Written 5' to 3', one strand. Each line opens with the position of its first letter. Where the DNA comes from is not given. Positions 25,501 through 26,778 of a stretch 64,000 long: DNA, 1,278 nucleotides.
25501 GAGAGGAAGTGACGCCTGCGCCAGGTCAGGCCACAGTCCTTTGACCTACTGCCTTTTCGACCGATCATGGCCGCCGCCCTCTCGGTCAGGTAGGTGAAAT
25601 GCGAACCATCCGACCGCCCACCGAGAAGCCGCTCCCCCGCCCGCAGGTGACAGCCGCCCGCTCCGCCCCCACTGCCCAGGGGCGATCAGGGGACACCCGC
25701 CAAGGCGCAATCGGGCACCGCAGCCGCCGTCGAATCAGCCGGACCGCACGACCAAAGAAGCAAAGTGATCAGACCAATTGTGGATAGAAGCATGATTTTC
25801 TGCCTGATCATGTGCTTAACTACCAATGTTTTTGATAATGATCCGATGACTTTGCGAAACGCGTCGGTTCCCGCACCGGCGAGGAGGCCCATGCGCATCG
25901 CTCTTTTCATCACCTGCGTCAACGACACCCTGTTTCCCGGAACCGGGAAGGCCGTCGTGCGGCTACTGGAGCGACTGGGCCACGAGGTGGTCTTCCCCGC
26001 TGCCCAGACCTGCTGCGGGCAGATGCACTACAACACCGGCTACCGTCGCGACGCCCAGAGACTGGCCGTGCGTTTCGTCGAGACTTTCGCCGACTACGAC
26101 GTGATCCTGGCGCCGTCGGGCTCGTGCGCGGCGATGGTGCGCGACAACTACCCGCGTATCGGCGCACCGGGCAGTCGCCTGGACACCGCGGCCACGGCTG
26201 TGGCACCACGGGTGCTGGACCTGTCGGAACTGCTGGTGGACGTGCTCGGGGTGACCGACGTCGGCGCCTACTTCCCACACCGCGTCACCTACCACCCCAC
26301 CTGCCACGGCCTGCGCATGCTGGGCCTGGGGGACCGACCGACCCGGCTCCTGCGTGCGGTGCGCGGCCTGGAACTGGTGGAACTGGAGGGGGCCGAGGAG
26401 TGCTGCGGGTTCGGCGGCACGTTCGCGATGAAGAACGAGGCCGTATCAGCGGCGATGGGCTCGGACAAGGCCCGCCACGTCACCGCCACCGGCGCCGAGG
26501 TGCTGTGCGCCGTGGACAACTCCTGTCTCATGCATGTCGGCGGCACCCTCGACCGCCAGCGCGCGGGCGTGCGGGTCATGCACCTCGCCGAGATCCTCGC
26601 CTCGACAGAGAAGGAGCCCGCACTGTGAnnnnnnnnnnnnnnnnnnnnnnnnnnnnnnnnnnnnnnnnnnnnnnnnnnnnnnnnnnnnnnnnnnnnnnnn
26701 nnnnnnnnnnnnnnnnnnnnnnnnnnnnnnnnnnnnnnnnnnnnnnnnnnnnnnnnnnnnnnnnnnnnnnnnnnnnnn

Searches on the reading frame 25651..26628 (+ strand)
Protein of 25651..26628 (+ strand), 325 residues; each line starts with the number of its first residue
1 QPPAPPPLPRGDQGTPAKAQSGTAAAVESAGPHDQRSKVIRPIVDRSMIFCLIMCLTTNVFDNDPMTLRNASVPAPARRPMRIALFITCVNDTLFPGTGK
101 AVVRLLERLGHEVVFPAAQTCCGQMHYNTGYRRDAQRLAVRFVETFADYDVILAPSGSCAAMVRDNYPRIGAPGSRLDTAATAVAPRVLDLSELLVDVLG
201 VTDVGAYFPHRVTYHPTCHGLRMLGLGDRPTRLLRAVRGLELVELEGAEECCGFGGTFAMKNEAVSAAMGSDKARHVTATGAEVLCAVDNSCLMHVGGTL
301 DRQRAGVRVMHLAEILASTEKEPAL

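Call 6: search_protein_families(library=pfam, proteins=[window:25651-26628:+], max_evalue=0.001)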
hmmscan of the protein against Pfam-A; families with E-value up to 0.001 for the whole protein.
window:25651-26628:+ (325 aa): 1 family
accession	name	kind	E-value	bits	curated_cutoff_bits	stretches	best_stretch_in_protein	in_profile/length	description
PF02754.22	CCG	-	1.7e-35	121.4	20.6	2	212-296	1-84/85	Cysteine-rich domain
